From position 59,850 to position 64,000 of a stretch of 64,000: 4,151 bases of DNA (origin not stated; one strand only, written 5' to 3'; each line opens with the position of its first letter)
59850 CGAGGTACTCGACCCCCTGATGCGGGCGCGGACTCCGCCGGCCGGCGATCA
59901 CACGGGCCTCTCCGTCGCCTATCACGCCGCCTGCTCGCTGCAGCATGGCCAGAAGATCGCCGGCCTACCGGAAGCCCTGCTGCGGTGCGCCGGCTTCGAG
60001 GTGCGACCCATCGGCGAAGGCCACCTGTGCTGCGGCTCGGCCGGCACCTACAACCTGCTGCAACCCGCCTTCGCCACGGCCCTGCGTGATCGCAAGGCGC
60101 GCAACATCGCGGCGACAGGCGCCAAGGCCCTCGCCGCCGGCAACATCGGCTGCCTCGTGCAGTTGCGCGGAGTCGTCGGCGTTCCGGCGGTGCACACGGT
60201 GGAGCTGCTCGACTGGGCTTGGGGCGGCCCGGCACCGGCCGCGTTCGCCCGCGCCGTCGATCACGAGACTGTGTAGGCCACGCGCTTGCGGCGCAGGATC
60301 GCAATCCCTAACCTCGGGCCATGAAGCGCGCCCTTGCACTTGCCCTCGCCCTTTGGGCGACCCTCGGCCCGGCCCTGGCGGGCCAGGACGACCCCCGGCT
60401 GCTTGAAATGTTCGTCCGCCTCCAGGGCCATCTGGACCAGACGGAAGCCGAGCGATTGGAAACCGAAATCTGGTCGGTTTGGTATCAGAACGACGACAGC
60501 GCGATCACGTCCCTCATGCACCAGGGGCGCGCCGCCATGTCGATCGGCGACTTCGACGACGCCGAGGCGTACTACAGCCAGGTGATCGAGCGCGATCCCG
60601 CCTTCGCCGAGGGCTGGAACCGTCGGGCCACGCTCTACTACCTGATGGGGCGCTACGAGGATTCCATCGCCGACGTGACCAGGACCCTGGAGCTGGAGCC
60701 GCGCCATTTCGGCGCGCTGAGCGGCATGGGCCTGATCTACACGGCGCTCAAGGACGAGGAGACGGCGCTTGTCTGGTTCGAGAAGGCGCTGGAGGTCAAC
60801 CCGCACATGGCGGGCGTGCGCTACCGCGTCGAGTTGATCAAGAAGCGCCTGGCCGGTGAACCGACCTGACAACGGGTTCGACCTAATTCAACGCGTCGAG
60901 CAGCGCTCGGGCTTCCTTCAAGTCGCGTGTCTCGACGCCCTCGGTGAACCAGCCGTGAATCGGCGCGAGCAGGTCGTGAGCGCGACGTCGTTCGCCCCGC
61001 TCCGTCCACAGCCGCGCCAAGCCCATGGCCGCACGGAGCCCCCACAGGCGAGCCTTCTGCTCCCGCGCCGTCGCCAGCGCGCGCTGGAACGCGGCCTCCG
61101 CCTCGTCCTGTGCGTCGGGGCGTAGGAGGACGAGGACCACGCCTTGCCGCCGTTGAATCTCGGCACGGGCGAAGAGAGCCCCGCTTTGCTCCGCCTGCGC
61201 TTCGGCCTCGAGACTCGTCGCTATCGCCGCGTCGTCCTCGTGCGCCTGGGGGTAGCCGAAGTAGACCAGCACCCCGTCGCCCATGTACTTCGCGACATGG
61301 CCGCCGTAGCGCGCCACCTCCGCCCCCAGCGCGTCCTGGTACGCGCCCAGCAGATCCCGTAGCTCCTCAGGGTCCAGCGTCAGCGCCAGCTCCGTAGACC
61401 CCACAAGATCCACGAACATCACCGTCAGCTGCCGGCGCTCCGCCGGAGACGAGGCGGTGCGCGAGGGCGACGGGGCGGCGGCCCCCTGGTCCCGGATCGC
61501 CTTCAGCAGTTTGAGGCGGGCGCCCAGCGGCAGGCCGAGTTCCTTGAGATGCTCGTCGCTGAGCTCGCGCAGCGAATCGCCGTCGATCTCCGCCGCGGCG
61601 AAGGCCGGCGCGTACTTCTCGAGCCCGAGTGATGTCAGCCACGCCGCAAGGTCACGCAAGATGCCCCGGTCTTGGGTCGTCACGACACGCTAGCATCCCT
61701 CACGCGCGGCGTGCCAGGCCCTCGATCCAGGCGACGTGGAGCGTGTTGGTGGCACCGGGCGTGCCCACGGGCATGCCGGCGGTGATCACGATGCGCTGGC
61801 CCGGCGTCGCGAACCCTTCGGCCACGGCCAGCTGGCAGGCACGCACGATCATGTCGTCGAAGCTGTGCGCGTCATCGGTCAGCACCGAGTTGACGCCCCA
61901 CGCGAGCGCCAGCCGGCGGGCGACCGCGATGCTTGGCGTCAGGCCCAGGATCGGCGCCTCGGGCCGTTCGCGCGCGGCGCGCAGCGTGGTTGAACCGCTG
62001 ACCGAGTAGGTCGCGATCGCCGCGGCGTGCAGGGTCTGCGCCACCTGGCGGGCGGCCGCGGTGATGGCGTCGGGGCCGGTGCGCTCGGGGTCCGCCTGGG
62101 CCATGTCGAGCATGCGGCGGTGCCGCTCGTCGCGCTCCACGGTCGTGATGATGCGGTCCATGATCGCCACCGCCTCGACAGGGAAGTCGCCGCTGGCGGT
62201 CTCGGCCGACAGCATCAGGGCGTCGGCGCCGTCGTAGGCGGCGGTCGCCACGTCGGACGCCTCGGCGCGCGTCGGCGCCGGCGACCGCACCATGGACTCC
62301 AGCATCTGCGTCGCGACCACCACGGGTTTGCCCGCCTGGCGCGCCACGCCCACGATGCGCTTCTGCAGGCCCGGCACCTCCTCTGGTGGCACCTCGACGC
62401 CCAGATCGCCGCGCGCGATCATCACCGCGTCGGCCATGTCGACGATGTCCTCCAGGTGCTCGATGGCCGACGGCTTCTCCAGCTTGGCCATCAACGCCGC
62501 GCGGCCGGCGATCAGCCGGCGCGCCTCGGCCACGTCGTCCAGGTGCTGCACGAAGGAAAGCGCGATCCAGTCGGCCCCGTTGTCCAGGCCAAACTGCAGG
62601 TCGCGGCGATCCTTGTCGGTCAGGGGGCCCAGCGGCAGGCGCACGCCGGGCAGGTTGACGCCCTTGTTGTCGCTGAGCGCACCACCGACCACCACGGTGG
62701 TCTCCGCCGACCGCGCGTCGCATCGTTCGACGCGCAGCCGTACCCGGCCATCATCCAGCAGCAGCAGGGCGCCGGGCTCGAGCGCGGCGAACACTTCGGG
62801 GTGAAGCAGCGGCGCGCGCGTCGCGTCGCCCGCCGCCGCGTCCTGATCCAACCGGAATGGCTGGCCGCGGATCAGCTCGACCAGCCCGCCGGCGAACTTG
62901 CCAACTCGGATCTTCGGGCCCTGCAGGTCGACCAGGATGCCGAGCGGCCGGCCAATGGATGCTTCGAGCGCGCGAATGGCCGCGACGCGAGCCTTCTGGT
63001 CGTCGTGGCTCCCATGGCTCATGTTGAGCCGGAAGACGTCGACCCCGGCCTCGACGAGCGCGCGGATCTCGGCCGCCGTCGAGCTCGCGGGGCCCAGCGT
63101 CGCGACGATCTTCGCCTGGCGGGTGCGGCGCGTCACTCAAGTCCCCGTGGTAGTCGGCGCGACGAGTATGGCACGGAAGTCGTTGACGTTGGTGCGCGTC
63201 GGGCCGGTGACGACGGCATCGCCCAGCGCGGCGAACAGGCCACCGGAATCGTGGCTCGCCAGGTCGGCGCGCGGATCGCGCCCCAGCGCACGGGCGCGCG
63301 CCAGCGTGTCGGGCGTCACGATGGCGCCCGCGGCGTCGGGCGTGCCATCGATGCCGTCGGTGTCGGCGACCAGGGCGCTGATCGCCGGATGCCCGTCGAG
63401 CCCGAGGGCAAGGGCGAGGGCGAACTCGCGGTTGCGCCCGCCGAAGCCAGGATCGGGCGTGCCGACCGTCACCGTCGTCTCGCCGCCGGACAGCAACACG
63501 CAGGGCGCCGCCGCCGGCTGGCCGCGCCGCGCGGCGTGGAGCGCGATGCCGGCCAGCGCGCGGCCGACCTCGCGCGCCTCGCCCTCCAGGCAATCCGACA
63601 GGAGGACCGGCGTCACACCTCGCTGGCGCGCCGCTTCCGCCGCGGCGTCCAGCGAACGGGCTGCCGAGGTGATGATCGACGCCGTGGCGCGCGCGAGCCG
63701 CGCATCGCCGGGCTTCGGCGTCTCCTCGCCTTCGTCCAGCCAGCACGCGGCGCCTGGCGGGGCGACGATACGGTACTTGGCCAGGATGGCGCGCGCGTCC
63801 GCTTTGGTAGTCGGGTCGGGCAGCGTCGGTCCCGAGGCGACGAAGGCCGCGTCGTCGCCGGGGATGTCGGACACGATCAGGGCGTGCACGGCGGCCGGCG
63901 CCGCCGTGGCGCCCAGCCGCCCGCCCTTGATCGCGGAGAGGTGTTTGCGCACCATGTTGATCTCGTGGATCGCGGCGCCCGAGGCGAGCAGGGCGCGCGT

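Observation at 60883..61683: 266-aa ORF that looks like an in-frame internal deletion of a >1000-aa SAM–cyclase–STAND ATPase–TPR protein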

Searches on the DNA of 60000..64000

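Call 60: search_rna_families(source=window, start=60000, end=64000, threshold=evalue, max_evalue=1)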
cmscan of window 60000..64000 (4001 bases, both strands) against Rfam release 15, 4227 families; matches with E-value up to 1: 1.
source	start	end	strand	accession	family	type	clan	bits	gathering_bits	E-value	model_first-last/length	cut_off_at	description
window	60680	60730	+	RF02133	HOXB13-AS1_2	Gene; lncRNA;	-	18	40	0.64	1-81/81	no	HOXB13 antisense RNA 1 conserved region 2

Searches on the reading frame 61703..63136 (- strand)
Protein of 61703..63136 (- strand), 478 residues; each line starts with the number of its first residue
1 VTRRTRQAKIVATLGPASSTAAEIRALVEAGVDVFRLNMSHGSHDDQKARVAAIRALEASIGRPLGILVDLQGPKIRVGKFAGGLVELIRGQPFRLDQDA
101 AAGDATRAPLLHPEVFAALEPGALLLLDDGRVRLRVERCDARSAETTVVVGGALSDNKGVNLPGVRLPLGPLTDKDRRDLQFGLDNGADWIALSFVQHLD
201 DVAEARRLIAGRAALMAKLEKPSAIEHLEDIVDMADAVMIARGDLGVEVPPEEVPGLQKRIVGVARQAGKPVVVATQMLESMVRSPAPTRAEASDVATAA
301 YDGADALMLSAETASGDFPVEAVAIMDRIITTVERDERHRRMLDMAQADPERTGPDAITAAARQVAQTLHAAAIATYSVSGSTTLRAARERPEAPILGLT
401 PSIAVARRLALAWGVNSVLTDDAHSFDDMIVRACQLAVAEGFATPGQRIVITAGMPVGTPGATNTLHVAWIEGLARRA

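Call 9: find_related_loci(query=window:61703-63136:-, collection=genome_contigs, flank=10000)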
Query window:61703-63136:- (478 aa) in genome_contigs; peptide patterns used: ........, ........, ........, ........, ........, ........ (x = any residue, [..] = any of these).
600 stretches matched a pattern (row limit reached: there are more); 588 encode a relative of the query (tblastn E <= 1e-3); the best 80 are kept; 80 distinct loci.
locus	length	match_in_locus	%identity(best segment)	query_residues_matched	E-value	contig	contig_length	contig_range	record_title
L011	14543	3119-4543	64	3-477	0e+0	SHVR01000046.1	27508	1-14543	MAG: Alphaproteobacteria bacterium isolate Baikal-deep-G43 BACOMB-C7925, whole genome shotgun sequence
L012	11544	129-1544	62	1-472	0e+0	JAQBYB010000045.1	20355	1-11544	MAG: Proteobacteria bacterium isolate casp150-mb.300 NODE_6975_length_20355_cov_0.107672, whole genome shotgun sequence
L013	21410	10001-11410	62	3-472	0e+0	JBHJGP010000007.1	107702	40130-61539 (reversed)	MAG: Geminicoccaceae bacterium isolate sb_S12C3206 S12Ck141_552226, whole genome shotgun sequence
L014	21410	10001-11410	63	3-472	0e+0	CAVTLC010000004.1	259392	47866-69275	MAG: uncultured Alphaproteobacteria bacterium isolate MFD06714.bin.3.94 genome assembly, contig: contig_11380, whole gen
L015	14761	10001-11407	63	3-471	0e+0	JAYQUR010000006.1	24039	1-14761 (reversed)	MAG: Alphaproteobacteria bacterium isolate SD9011_COM_metabat_bins_2.tsv.064_sub NODE_992_length_24039_cov_6.004545, who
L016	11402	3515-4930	62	3-472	0e+0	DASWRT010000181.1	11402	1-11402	MAG TPA_asm: Stellaceae bacterium isolate SMAG_U3529 k141_2841090, whole genome shotgun sequence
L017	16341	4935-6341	61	3-471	0e+0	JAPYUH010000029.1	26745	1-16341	MAG: Alphaproteobacteria bacterium isolate PW8.maxbin2.065_sub PW8_2147_length_26745_cov_15.696441, whole genome shotgun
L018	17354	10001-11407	62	3-471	0e+0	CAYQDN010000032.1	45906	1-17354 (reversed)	MAG TPA_asm: uncultured Azospirillum sp. isolate SRP269290_co5_39 genome assembly, contig: NODE_131_length_45906_cov_21.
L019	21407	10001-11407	62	4-472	0e+0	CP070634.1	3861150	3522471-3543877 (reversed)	MAG: Rhodospirillales bacterium isolate bin96 chromosome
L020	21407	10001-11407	60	4-472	3e-179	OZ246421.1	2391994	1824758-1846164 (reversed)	MAG: uncultured Micavibrio sp. isolate SRP062349_co2_90 genome assembly, chromosome: 1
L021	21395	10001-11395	62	7-471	2e-179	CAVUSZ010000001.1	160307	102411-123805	MAG: uncultured beta proteobacterium isolate MFD00962.bin.3.90 genome assembly, contig: contig_100705, whole genome shot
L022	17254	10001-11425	59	4-478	9e-179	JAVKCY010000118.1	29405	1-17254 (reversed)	MAG: Parvibaculum sp. isolate F3-SA18-18 k141_11285, whole genome shotgun sequence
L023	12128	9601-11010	58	3-472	1e-178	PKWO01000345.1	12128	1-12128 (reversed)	MAG: Oxalobacteraceae bacterium isolate palsa_996 73.20120500_P28.43_contig_8052, whole genome shotgun sequence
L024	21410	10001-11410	61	3-473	3e-178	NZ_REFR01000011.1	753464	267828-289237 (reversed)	Eilatimonas milleporae strain DSM 25217 Ga0170459_103, whole genome shotgun sequence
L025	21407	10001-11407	57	3-471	6e-178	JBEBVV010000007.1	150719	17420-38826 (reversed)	MAG: Pseudochrobactrum asaccharolyticum isolate T2.bin.265 NODE_217_length_150719_cov_112.273244, whole genome shotgun s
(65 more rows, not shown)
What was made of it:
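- Tried and rejected: genome_contigs scan with pyk (call 9).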

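Call 52: find_homologous_proteins(query=window:61703-63136:-, max_evalue=1e-100)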
Query window:61703-63136:- (478 aa): 7989 proteins with E <= 1e-100 among 8000 candidates; the best 120 are listed.
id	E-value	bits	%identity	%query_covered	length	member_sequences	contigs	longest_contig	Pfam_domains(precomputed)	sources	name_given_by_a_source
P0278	0.0e+0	1013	100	100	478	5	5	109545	PF00224.28,PF02887.22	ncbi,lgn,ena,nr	ncbi:MAG: pyruvate kinase [Alphaproteobacteria bacterium]|nr:pyruvate kinase [Alphaproteobacteria ba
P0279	2.9e-241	819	82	100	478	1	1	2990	PF00224.28,PF02887.22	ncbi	ncbi:MAG: pyruvate kinase [Alphaproteobacteria bacterium]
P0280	3.1e-241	819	81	99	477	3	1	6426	PF00224.28,PF02887.22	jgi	-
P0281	9.6e-240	814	81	99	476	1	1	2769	PF00224.28,PF02887.22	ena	-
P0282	1.9e-238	810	81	99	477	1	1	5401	PF00224.28,PF02887.22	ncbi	-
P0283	4.4e-230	783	78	99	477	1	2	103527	PF00224.28,PF02887.22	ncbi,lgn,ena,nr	ncbi:MAG: pyruvate kinase [Alphaproteobacteria bacterium]|nr:pyruvate kinase [Alphaproteobacteria ba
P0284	2.2e-228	777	79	99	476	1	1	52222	PF00224.28,PF02887.22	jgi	jgi:pyruvate kinase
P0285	3.4e-227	773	77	99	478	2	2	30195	PF00224.28,PF02887.22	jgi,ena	-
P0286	3.2e-205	701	70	99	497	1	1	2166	PF00224.28,PF02887.22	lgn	-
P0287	1.4e-203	695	72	98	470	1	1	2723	PF00224.28,PF02887.22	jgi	jgi:pyruvate kinase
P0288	4.6e-203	694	68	98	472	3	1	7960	PF00224.28,PF02887.22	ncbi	-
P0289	8.8e-203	693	68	98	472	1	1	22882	PF00224.28,PF02887.22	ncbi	-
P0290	1.2e-201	689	68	98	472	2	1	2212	PF00224.28,PF02887.22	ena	-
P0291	5.6e-201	687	67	98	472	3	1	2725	PF00224.28,PF02887.22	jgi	jgi:pyruvate kinase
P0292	2.1e-200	685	68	98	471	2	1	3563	PF00224.28,PF02887.22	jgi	-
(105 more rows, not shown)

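Call 53: find_encoding_contigs(protein=P0283, flank=6000, max_places=1)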
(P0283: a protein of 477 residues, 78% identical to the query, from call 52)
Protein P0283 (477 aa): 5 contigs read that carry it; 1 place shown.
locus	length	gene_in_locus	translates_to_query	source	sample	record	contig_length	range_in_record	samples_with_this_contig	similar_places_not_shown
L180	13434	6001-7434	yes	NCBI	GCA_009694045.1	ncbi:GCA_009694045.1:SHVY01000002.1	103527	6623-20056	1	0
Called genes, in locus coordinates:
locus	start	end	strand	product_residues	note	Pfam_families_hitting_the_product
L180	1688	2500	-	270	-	PF05013:FGase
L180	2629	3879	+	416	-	PF13660:DUF4147, PF05161:MOFRL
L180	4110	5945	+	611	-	PF00353:HemolysinCabind, PF01839:FG-GAP, PF00353:HemolysinCabind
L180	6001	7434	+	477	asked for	PF00224:PK, PF02887:PK_C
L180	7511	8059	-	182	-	PF13176:TPR_7 (faint), PF13181:TPR_8 (faint), PF13428:TPR_14 (faint), PF14559:TPR_19 (weak), PF00515:TPR_1 (weak), PF07719:TPR_2 (weak), PF13424:TPR_12 (weak), PF13432:TPR_16 (weak), +1 more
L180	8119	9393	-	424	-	PF00037:Fer4 (faint), PF12797:Fer4_2 (faint), PF12838:Fer4_7, PF13183:Fer4_8, PF13237:Fer4_10 (weak), PF13484:Fer4_16 (weak), PF13534:Fer4_17, PF02754:CCG, +1 more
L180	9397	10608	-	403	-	PF01565:FAD_binding_4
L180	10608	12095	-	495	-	PF01565:FAD_binding_4, PF02913:FAD-oxidase_C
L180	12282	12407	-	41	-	PF00444:Ribosomal_L36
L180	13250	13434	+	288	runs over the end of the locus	PF05013:FGase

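Call 54: find_encoding_contigs(protein=P0284, flank=6000, max_places=1)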
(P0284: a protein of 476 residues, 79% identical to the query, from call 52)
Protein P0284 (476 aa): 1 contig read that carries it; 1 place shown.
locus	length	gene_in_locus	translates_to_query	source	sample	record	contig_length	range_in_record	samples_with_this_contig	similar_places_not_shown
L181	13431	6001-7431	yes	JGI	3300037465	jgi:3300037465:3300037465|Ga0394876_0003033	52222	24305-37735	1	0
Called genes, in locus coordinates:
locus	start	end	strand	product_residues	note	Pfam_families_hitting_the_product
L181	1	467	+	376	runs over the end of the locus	PF01546:Peptidase_M20, PF07687:M20_dimer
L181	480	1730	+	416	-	PF01321:Creatinase_N, PF00557:Peptidase_M24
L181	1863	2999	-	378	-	PF04107:GCS2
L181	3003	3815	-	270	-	PF05013:FGase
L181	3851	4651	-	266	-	PF00106:adh_short, PF08659:KR (weak), PF23441:SDR, PF13561:adh_short_C2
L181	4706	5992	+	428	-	PF13660:DUF4147, PF05161:MOFRL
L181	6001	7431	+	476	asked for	PF00224:PK, PF02887:PK_C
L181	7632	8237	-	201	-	PF09347:DUF1989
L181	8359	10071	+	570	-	PF14306:PUA_2, PF01747:ATP-sulfurylase, PF01583:APS_kinase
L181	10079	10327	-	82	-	PF13773:DUF4170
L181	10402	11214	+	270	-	PF00378:ECH_1, PF16113:ECH_2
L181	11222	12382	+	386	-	PF02771:Acyl-CoA_dh_N, PF02770:Acyl-CoA_dh_M, PF00441:Acyl-CoA_dh_1, PF08028:Acyl-CoA_dh_2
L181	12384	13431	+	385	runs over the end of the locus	PF02771:Acyl-CoA_dh_N, PF02770:Acyl-CoA_dh_M, PF00441:Acyl-CoA_dh_1, PF08028:Acyl-CoA_dh_2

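Call 55: find_encoding_contigs(protein=P0280, flank=6000, max_places=1)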
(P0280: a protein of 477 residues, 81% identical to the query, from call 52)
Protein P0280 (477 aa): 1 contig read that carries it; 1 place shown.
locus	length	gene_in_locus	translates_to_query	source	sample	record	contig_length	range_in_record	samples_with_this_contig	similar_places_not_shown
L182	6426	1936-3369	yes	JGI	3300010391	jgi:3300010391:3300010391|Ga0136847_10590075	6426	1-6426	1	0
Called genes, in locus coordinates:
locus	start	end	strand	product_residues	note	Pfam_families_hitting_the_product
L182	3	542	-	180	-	?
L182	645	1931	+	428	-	PF13660:DUF4147, PF05161:MOFRL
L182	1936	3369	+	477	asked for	PF00224:PK, PF02887:PK_C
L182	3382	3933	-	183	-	PF07719:TPR_2 (faint), PF13428:TPR_14 (faint), PF13431:TPR_17 (faint), PF13432:TPR_16 (weak), PF00515:TPR_1 (faint), PF13371:TPR_9, PF13414:TPR_11 (weak), PF13424:TPR_12 (weak), +2 more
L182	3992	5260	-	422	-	PF12837:Fer4_6 (faint), PF12838:Fer4_7, PF13183:Fer4_8, PF13237:Fer4_10 (faint), PF13484:Fer4_16 (weak), PF13534:Fer4_17, PF02754:CCG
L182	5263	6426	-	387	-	?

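Call 56: find_encoding_contigs(protein=P0285, flank=6000, max_places=1)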
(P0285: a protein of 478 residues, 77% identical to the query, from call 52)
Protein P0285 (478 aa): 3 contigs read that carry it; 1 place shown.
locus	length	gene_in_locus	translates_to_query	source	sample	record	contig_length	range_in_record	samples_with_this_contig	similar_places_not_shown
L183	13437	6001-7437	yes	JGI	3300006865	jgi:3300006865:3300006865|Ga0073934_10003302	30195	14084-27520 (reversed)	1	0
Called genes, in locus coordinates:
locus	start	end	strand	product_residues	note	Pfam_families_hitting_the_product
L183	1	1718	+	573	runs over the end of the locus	PF02129:Peptidase_S15, PF08530:PepX_C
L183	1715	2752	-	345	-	PF04107:GCS2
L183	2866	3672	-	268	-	PF05013:FGase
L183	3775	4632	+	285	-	PF00892:EamA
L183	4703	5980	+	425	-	PF13660:DUF4147, PF05161:MOFRL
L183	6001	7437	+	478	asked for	PF00224:PK, PF02887:PK_C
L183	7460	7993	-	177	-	PF14559:TPR_19 (faint), PF13428:TPR_14 (faint), PF00515:TPR_1 (faint), PF07719:TPR_2 (faint), PF13181:TPR_8 (faint), PF13432:TPR_16 (weak), PF13371:TPR_9, PF13424:TPR_12 (weak), +2 more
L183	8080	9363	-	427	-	PF13187:Fer4_9 (faint), PF00037:Fer4 (faint), PF12838:Fer4_7, PF13183:Fer4_8, PF13237:Fer4_10, PF13484:Fer4_16 (weak), PF13534:Fer4_17, PF02754:CCG, +2 more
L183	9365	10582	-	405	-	PF01565:FAD_binding_4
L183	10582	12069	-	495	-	PF01565:FAD_binding_4, PF02913:FAD-oxidase_C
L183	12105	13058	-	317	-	PF00685:Sulfotransfer_1, PF13469:Sulfotransfer_3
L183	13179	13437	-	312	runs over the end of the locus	PF00685:Sulfotransfer_1, PF13469:Sulfotransfer_3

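Call 58: find_encoding_contigs(protein=P0279, flank=6000, max_places=1)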
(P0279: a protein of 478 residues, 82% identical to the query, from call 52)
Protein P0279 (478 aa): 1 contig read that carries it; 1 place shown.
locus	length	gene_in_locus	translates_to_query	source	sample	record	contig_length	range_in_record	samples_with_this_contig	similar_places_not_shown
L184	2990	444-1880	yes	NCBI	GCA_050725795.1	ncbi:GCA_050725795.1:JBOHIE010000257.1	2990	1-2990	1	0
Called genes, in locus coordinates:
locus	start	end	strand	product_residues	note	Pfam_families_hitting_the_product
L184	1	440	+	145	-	PF05161:MOFRL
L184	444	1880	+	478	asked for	PF00224:PK, PF02887:PK_C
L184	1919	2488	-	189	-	PF13428:TPR_14 (faint), PF00515:TPR_1 (faint), PF07719:TPR_2 (faint), PF13181:TPR_8 (faint), PF13176:TPR_7 (faint), PF13432:TPR_16 (weak), PF14559:TPR_19 (weak), PF13424:TPR_12 (weak), +3 more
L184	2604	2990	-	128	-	PF02754:CCG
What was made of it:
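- The site is empty in the closest relatives: pyk and the TPR gene are 12-76 nt apart at 77-82% pyk identity (calls 53, 55, 56, 58).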

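Call 59: find_encoding_contigs(protein=P0282, flank=6000, max_places=1)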
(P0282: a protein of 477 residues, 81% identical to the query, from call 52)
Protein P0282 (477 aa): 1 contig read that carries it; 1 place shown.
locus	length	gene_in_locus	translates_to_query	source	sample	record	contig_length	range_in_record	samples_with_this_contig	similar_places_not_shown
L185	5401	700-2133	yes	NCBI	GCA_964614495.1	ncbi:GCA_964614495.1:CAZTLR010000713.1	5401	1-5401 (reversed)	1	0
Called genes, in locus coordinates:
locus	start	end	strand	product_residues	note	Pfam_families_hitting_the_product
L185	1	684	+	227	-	?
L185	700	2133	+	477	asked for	PF00224:PK, PF02887:PK_C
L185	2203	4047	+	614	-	PF12551:PHBC_N, PF07167:PhaC_N, PF00561:Abhydrolase_1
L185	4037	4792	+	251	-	PF00005:ABC_tran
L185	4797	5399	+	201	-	?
